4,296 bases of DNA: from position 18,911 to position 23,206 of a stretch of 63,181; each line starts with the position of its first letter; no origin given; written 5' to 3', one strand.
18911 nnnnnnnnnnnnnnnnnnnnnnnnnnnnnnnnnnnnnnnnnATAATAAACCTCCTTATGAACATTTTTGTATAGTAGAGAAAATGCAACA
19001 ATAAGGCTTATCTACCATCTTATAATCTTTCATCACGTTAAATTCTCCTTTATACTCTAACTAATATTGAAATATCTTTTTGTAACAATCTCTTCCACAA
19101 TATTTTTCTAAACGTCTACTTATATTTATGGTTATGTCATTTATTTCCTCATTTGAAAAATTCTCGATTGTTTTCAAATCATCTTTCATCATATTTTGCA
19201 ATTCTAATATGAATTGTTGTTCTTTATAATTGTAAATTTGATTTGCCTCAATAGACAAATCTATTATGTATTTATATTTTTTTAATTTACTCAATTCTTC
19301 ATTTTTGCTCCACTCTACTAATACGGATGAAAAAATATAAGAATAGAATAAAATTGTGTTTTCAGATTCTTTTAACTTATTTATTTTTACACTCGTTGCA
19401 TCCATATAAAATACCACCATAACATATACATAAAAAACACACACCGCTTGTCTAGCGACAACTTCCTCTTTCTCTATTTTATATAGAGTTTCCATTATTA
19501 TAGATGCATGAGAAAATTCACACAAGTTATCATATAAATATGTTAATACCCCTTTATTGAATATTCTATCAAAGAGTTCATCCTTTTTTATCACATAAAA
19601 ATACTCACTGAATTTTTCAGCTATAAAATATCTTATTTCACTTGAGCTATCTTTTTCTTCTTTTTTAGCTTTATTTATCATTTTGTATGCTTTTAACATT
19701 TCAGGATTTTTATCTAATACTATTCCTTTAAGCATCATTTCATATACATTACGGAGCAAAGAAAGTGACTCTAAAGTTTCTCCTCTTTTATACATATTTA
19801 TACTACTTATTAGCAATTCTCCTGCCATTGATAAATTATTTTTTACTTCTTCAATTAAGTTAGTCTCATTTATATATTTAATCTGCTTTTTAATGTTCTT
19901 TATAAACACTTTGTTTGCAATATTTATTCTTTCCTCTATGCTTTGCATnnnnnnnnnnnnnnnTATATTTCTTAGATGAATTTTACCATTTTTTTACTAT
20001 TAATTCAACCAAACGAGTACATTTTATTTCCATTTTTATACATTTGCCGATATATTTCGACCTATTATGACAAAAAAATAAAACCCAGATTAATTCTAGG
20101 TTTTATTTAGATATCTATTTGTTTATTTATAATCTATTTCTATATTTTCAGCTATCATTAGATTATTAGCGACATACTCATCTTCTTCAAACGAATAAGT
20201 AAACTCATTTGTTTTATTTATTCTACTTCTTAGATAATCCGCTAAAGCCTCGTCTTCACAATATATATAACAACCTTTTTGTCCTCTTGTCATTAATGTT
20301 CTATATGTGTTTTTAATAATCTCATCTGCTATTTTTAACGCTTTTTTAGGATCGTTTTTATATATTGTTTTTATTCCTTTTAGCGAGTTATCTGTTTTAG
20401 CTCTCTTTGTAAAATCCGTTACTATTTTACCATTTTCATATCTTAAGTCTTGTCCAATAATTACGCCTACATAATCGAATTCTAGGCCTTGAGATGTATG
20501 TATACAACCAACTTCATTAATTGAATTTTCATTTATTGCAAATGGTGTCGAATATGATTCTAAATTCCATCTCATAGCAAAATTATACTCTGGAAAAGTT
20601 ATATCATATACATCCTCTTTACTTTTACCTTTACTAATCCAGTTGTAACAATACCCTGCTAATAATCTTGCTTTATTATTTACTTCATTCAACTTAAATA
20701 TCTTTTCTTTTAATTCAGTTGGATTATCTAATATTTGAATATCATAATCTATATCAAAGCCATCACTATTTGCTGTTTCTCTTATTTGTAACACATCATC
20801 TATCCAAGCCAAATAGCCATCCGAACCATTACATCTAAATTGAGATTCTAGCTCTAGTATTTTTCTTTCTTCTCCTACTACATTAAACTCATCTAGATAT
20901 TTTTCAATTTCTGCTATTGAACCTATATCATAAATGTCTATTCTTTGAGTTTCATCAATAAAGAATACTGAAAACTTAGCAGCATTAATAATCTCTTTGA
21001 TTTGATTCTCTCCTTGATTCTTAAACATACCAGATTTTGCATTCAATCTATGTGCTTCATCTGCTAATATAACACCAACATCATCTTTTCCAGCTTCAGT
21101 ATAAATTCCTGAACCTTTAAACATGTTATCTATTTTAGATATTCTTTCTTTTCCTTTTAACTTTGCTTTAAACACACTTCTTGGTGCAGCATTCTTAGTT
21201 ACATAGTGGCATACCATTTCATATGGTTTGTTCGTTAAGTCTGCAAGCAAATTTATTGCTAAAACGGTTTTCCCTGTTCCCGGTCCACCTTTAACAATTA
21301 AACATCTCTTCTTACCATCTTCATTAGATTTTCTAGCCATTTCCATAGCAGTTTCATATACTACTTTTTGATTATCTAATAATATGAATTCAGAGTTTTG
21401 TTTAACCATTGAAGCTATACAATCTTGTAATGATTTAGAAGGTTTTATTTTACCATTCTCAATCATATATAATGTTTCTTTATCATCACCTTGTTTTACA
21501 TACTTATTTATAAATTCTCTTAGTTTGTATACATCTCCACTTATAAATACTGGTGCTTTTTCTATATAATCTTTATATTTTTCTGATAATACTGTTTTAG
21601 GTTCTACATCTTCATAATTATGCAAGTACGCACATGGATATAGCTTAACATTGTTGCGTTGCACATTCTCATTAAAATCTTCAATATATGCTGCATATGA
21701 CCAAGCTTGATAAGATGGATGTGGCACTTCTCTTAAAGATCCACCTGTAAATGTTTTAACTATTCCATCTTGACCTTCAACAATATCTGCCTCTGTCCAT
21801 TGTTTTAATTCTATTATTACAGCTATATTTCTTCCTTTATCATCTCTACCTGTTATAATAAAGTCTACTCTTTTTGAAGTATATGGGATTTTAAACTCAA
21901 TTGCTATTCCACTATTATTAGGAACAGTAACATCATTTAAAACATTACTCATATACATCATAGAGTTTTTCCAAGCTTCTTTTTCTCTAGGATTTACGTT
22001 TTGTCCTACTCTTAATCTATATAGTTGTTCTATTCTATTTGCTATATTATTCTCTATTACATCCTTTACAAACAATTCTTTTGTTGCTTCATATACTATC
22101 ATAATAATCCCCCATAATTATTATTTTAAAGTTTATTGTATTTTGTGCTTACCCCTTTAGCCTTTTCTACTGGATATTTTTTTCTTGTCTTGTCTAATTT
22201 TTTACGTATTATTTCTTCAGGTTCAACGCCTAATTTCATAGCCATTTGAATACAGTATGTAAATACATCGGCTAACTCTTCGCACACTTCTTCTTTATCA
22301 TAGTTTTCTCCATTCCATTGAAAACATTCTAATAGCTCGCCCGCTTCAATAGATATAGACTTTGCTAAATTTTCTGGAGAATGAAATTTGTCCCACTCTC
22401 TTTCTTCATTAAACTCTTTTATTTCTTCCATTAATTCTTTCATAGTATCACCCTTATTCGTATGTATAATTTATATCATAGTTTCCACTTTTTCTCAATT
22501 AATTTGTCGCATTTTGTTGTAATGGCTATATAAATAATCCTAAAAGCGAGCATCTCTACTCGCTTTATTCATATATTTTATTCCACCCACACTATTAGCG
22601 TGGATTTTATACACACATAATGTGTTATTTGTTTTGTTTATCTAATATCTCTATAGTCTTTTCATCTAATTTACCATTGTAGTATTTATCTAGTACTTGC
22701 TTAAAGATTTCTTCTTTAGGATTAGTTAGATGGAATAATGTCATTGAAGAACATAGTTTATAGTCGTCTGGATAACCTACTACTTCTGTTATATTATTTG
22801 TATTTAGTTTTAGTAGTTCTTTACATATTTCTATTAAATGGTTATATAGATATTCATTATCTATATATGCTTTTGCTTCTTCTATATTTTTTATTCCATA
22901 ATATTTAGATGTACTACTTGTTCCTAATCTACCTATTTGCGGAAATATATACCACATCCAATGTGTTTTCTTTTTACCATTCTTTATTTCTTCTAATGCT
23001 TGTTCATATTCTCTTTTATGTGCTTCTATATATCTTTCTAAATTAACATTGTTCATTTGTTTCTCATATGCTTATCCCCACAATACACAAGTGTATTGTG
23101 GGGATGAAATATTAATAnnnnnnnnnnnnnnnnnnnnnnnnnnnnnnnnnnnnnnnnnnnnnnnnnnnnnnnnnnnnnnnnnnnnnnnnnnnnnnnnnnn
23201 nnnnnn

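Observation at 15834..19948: Ppl-like PHP+ABC-ATPase embedded in a four-gene cluster with two paralogous helical partners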

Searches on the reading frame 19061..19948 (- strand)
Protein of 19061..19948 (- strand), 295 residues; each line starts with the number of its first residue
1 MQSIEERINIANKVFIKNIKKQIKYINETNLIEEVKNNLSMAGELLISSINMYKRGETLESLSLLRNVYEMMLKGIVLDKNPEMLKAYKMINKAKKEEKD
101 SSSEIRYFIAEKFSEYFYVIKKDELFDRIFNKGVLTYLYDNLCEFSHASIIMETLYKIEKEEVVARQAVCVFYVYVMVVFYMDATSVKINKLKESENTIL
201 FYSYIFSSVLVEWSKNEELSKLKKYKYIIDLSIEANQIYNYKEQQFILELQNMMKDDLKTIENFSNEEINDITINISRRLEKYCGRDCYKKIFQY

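Call 3: search_protein_families(library=padloc, proteins=[window:19061-19948:-], max_evalue=0.1)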
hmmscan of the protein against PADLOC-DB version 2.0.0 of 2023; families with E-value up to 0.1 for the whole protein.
window:19061-19948:- (295 aa): 0 families

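Call 4: search_protein_families(library=pfam, proteins=[window:19061-19948:-], max_evalue=0.1)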
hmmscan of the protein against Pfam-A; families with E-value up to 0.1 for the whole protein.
window:19061-19948:- (295 aa): 2 families
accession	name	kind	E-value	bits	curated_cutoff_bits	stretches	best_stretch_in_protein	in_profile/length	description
PF21418.3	LinB-like_C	-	0.00066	19.9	27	1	32-104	5-70/124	Lincosamide nucleotidyltransferase-like, C-terminal domain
PF18928.5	DUF5677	-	0.00082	19.9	27.1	1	44-150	13-152/166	Family of unknown function (DUF5677)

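Call 6: search_protein_families(library=ncbifam, proteins=[window:19061-19948:-], max_evalue=0.1)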
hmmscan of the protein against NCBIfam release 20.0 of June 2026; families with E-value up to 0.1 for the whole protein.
window:19061-19948:- (295 aa): 0 families

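Call 26: find_homologous_proteins(query=window:19061-19948:-, max_evalue=0.001)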
Query window:19061-19948:- (295 aa): 92 proteins with E <= 0.001 among 2293 candidates.
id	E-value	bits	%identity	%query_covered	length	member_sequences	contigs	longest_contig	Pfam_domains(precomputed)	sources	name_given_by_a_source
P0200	2.1e-179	613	100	100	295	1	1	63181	-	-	-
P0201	7.7e-165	565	91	100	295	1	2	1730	-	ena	-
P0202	2.0e-98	347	61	99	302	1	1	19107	-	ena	-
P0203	1.3e-94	335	59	99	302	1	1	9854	-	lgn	-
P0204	5.5e-84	300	53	98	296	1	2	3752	-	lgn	-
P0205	8.8e-83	296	53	98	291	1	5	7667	-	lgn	-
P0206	1.2e-82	295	53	100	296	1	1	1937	-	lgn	-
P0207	3.4e-82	294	52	99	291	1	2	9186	-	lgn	-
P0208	4.5e-82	294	53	99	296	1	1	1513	-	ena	-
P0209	4.8e-82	294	53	99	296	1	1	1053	-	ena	-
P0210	6.6e-82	293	53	99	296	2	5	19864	-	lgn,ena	-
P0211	6.8e-82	293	53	98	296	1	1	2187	-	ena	-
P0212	1.2e-81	292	53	99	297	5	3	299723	-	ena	-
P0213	1.2e-81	292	52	100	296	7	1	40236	-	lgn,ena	-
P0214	1.3e-81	292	53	99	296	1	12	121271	-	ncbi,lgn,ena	-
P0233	2.7e-80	288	52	98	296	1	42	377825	-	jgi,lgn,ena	-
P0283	4.2e-64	235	49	85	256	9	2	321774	-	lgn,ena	-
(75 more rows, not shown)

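Call 30: find_encoding_contigs(protein=P0202, flank=6000, max_places=3)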
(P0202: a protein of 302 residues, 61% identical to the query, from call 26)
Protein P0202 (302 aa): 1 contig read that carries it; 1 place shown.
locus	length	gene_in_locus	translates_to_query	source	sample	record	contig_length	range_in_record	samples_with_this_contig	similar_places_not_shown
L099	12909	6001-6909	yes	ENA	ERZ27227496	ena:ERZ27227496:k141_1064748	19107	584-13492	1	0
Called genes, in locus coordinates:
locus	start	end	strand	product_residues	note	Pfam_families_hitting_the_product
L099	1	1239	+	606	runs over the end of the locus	?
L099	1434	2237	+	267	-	PF11907:DUF3427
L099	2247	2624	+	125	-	PF00293:NUDIX, PF14815:NUDIX_4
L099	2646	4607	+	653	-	PF13245:AAA_19 (faint), PF04851:ResIII (faint), PF09848:SLFN-g3_helicase, PF13401:AAA_22 (weak)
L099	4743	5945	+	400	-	PF14082:SduA_C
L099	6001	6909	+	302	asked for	-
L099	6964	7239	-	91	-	PF14198:TnpV (weak)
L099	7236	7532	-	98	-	-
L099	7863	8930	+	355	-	PF14281:PDDEXK_4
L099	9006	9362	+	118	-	PF15723:MqsR_toxin (weak)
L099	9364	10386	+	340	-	PF15731:MqsA_antitoxin, PF01381:HTH_3 (weak), PF13274:SocA_Panacea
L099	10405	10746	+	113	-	-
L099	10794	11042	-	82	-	PF07875:Coat_F (weak)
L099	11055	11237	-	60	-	-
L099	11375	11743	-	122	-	PF03862:SpoVAC_SpoVAEB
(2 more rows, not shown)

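Call 31: find_encoding_contigs(protein=P0233, flank=6000, max_places=5)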
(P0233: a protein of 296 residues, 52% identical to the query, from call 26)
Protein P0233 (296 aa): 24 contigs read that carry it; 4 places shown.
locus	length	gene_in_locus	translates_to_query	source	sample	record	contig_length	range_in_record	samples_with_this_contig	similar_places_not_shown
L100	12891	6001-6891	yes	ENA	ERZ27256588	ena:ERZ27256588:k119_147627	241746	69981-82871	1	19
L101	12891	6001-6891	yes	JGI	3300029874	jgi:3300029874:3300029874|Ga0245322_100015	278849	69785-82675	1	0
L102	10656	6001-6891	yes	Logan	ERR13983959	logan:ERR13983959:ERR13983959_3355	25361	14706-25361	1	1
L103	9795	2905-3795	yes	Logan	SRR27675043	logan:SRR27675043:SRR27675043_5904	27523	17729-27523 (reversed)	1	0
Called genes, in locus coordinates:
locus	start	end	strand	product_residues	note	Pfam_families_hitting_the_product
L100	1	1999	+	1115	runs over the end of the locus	PF13643:DUF4145 (weak), PF04313:HSDR_N, PF00270:DEAD, PF04851:ResIII, PF18766:SWI2_SNF2, PF00271:Helicase_C (weak), PF08463:EcoEI_R_C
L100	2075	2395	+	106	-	-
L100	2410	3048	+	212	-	-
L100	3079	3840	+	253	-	-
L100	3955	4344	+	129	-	PF08000:bPH_1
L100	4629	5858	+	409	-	PF13173:AAA_14, PF13635:DUF4143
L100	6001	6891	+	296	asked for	-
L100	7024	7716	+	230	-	-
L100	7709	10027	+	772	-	PF00270:DEAD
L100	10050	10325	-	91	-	PF14198:TnpV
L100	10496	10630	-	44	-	-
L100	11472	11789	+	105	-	-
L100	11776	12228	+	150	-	PF13930:Endonuclea_NS_2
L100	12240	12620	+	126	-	-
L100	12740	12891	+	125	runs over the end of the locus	PF01880:Desulfoferrodox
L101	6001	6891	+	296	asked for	-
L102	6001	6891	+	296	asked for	-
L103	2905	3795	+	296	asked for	-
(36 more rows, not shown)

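Call 32: find_encoding_contigs(protein=P0283, flank=6000, max_places=3)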
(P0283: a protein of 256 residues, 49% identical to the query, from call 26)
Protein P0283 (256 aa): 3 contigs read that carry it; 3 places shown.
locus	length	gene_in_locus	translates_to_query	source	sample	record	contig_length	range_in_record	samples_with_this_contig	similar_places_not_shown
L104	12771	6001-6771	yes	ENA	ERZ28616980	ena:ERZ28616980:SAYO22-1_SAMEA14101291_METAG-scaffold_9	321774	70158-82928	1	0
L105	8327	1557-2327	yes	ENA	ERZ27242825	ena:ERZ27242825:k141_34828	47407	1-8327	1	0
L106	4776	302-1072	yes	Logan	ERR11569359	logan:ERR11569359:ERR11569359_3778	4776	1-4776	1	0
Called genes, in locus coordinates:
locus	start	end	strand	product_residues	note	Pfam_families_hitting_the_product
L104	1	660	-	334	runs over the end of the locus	-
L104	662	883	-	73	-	PF13560:HTH_31, PF12844:HTH_19, PF01381:HTH_3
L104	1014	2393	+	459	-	PF28123:DUF8370, PF28130:DUF8371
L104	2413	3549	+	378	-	-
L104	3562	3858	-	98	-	-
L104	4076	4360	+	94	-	-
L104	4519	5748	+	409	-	PF13173:AAA_14, PF13635:DUF4143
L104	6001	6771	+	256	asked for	-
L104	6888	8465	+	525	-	PF02463:SMC_N, PF11398:DUF2813 (faint), PF13175:AAA_15, PF13514:AAA_27 (weak), PF13175:AAA_15, PF02463:SMC_N (weak), PF13304:AAA_21, PF20469:OLD-like_TOPRIM, +1 more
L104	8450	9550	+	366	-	PF01443:Viral_helicase1 (faint), PF13245:AAA_19, PF00580:UvrD-helicase (weak)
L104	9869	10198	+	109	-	-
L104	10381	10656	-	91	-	PF14198:TnpV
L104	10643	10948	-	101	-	-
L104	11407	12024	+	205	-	-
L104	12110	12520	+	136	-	PF01327:Pep_deformylase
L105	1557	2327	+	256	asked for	-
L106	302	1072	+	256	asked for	-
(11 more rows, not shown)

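Call 53: search_protein_families(library=pfam, alignment_id=A3, max_evalue=0.01)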
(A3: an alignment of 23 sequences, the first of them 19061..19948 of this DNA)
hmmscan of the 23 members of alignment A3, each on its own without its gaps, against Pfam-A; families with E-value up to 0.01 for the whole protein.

A. member 1, window:19061-19948:- (295 aa): 2 families
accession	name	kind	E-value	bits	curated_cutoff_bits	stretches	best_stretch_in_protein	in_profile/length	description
PF21418.3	LinB-like_C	-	0.00066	19.9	27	1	32-104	5-70/124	Lincosamide nucleotidyltransferase-like, C-terminal domain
PF18928.5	DUF5677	-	0.00082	19.9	27.1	1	44-150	13-152/166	Family of unknown function (DUF5677)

B. families by the number of members that match (of 23 scanned): 6 families
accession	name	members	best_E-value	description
PF18928.5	DUF5677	2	0.00019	Family of unknown function (DUF5677)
PF21418.3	LinB-like_C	2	0.00066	Lincosamide nucleotidyltransferase-like, C-terminal domain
PF21113.2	LarA_C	1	0.0043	Lactate racemase C-terminal domain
PF12450.13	vWF_A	1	0.0055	von Willebrand factor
PF21747.2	YpoC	1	0.0072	YpoC-like protein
PF10184.16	DUF2358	1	0.0096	Uncharacterized conserved protein (DUF2358)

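Call 111: find_encoding_contigs(protein=P0201, flank=3000, max_places=4)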
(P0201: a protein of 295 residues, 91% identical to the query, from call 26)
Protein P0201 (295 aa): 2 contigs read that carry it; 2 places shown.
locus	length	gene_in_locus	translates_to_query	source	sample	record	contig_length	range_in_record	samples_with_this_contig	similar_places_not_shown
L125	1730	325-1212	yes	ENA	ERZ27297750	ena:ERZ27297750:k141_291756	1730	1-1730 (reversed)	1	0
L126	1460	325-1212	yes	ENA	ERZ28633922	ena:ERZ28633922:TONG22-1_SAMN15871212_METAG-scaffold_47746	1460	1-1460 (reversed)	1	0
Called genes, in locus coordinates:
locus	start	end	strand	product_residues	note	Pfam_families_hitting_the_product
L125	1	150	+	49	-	?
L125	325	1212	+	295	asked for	-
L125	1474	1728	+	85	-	?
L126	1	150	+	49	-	?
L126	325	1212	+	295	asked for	-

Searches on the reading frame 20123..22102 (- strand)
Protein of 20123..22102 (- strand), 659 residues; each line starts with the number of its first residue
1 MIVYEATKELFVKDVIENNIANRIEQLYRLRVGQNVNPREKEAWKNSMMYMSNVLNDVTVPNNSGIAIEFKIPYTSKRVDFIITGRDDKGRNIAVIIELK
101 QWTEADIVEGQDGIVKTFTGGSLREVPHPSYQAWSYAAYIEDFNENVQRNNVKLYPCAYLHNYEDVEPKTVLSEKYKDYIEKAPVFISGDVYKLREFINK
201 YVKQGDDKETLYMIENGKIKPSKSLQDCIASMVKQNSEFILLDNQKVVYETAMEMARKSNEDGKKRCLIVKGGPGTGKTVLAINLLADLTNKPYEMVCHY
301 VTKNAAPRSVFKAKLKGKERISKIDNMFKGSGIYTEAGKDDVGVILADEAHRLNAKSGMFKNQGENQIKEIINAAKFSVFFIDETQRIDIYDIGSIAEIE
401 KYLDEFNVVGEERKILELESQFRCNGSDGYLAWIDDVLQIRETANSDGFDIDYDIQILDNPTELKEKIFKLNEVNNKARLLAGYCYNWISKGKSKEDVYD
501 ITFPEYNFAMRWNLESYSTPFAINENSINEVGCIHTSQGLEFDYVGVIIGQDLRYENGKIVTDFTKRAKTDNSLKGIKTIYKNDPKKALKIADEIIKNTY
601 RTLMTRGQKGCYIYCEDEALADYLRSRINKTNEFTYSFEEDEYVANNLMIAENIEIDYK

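Call 3: search_protein_families(library=padloc, proteins=[window:20123-22102:-], max_evalue=0.1)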
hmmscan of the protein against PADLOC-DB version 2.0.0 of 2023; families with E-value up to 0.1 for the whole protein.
window:20123-22102:- (659 aa): 6 families
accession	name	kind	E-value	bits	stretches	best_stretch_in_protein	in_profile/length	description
PDLC05014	PDC-S41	-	5e-19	66.1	2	9-316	11-286/657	-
PDLC02350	AbiO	-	2e-13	47.9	2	236-443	174-345/468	AbiO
PDLC02372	Nhi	-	6.9e-12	42.7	1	236-425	178-331/470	-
PDLC01087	C3a187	-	3.5e-05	20.8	1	75-323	43-270/559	NERD+UvrD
PDLC00104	GajB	-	0.023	11.4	0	266-283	16-33/574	UrvD helicase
PDLC04140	mad8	-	0.033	11.7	1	264-298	26-62/314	mads_8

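Call 4: search_protein_families(library=pfam, proteins=[window:20123-22102:-], max_evalue=0.1)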
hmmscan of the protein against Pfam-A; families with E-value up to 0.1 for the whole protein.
window:20123-22102:- (659 aa): 17 families
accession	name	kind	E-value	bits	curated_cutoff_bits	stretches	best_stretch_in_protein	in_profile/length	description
PF09848.15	SLFN-g3_helicase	-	2e-99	333.7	24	1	265-617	1-354/354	Schlafen group 3, DNA/RNA helicase domain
PF04851.21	ResIII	-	2.6e-07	31.1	22.5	1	250-374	13-149/164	Type III restriction enzyme, res subunit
PF13401.12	AAA_22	-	2e-06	28.6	27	1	264-380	4-119/130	AAA domain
PF20720.3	nSTAND3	-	1.1e-05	25.6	27.2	1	264-328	16-75/155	Novel STAND NTPase 3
PF00004.35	AAA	-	1.5e-05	25.9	21.2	1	269-392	2-115/131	ATPase family associated with various cellular activities (AAA)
PF24883.2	NPHP3_N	-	1.5e-05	25.7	24.8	1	260-306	17-63/164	Nephrocystin 3, N-terminal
PF13245.12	AAA_19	-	7.2e-05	23.4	25.1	1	264-410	10-124/134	AAA domain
PF13191.12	AAA_16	-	0.00028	21.9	32.6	1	262-389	21-145/167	AAA ATPase domain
PF07088.17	GvpD_P-loop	-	0.0011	19.3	24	1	266-324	11-66/189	GvpD gas vesicle protein, P-loop domain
PF18698.7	HisK_sensor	-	0.0013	19.6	27.3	1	579-653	18-94/126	Histidine kinase sensor domain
PF23870.1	DUF7225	-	0.012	15.7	27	1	460-495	19-54/103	Domain of unknown function (DUF7225)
PF07728.20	AAA_5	-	0.015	15.7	22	1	268-298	2-32/139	AAA domain (dynein-related subfamily)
PF06068.19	TIP49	-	0.026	14.1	23.8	0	265-292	50-77/347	TIP49 P-loop domain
PF00158.32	Sigma54_activat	-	0.028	14.5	20.2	1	254-355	13-107/168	Sigma-54 interaction domain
PF25199.1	nSTAND_NTPase5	-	0.056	13.7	34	0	252-306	29-81/145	Novel STAND NTPase 5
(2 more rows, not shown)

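Call 6: search_protein_families(library=ncbifam, proteins=[window:20123-22102:-], max_evalue=0.1)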
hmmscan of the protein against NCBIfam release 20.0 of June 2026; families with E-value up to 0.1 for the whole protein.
window:20123-22102:- (659 aa): 8 families
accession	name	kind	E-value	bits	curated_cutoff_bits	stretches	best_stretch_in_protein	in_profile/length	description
TIGR01447.1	recD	equivalog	1.2e-05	24.1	310.15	1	264-291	162-189/597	exodeoxyribonuclease V subunit alpha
NF041254.1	motor_HelR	exception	0.0055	15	750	1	264-287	200-223/706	RNA polymerase recycling motor ATPase HelR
NF006743.0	PRK09270.1-2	equivalog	0.01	14.9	227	1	246-291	9-54/217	nucleoside/nucleotide kinase family protein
TIGR01448.2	helicase_RecD2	equivalog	0.013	13.7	500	1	263-290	329-355/713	SF1B family DNA helicase RecD2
NF006592.0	PRK09125.1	equivalog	0.042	12.9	200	1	196-278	137-219/283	DNA ligase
TIGR02782.1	TrbB_P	equivalog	0.05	12.9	304.55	0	264-292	135-163/303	P-type conjugative transfer ATPase TrbB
NF008127.0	PRK10875.1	equivalog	0.058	11.9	671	0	265-293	171-199/619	exodeoxyribonuclease V subunit alpha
NF041258.1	motor_HelR_2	exception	0.071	11.3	1100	0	266-289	185-208/713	RNA polymerase recycling motor ATPase HelR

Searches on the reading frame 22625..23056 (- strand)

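Call 36: search_protein_families(library=pfam, proteins=[window:22625-23056:-], max_evalue=0.001)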
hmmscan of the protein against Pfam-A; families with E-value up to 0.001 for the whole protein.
window:22625-23056:- (143 aa): 1 family
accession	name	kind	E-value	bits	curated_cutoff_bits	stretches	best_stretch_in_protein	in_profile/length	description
PF08837.16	DUF1810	-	1.3e-53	180.9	25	1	4-138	2-136/136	Protein of unknown function (DUF1810)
